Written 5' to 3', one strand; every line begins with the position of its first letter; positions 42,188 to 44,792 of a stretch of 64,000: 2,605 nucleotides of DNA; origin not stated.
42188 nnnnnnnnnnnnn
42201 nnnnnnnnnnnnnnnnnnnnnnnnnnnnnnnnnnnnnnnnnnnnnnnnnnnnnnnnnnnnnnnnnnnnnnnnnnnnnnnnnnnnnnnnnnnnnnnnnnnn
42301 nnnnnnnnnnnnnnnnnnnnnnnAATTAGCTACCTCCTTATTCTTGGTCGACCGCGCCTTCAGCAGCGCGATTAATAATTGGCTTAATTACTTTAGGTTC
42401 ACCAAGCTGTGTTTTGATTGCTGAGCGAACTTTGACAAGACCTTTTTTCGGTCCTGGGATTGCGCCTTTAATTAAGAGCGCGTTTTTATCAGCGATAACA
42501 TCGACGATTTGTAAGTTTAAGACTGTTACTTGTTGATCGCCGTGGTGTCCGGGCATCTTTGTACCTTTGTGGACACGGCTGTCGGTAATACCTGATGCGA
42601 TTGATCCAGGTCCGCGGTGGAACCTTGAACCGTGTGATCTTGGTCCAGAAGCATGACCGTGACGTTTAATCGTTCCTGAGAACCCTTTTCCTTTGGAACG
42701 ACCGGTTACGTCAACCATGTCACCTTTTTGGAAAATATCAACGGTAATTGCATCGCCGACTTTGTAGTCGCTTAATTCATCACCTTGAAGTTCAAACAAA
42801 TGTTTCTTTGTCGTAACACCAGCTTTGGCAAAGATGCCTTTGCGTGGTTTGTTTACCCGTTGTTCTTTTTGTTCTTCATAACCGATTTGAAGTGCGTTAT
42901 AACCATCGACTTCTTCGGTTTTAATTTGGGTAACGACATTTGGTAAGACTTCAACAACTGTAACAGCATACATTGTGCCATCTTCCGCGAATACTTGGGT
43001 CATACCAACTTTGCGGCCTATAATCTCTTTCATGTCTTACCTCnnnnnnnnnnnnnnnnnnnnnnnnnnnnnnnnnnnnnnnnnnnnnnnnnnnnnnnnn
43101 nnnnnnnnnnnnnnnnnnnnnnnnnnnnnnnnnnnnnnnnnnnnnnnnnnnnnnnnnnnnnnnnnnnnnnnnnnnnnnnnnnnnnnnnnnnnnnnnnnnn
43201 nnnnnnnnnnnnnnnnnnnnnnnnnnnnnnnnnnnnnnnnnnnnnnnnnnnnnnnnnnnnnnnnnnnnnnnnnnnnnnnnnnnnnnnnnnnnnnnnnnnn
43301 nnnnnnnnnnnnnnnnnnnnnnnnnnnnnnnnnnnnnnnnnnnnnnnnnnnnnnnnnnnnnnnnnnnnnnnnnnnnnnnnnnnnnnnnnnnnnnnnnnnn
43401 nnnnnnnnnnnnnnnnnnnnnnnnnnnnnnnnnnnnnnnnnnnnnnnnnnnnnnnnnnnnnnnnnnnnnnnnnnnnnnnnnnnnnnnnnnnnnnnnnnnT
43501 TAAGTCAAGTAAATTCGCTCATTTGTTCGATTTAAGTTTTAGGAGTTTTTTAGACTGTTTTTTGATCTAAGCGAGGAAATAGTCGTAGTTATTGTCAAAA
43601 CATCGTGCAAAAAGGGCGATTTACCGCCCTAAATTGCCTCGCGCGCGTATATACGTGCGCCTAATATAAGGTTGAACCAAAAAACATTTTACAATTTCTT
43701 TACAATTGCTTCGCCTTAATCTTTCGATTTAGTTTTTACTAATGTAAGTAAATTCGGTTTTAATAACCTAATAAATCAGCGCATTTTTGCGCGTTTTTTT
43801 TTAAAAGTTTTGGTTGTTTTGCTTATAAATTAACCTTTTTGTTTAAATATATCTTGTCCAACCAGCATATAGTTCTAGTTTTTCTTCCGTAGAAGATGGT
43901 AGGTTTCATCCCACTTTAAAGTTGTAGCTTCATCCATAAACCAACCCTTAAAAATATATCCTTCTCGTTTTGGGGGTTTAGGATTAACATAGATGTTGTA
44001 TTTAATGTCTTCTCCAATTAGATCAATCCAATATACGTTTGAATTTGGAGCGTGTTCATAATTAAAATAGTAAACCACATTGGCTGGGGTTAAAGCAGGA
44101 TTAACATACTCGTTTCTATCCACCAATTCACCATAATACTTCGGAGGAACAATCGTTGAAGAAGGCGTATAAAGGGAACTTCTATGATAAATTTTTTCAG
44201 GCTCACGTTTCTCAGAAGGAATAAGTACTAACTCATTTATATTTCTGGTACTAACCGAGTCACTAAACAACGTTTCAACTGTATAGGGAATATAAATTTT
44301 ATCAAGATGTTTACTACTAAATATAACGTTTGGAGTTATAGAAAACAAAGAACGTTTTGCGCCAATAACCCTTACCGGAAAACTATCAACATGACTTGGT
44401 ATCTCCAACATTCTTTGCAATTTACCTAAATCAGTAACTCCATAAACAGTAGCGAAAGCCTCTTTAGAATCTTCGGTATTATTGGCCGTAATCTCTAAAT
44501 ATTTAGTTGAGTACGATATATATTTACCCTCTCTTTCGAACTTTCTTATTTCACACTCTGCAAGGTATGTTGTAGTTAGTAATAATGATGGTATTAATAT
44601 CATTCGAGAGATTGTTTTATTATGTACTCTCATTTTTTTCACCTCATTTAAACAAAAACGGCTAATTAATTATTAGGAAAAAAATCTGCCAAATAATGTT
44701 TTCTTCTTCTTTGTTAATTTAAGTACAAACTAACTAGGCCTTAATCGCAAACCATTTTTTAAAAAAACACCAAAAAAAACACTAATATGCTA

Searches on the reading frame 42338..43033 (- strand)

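Call 79: search_protein_families(library=pfam, proteins=[window:42338-43033:-], max_evalue=0.00001)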
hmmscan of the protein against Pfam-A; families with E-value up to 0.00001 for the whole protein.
window:42338-43033:- (231 aa): 1 family
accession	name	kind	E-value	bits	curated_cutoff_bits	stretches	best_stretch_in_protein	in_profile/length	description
PF00297.29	Ribosomal_L3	-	1.7e-18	67.2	22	1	98-181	209-290/369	Ribosomal protein L3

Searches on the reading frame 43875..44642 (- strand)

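Call 79: search_protein_families(library=pfam, proteins=[window:43875-44642:-], max_evalue=0.00001)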
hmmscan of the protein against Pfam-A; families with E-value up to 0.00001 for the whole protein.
window:43875-44642:- (255 aa): 1 family
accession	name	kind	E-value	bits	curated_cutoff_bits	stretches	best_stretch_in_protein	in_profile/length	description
PF09479.16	Flg_new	-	9.6e-06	26.1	27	0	218-247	22-51/65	Listeria-Bacteroides repeat domain (List_Bact_rpt)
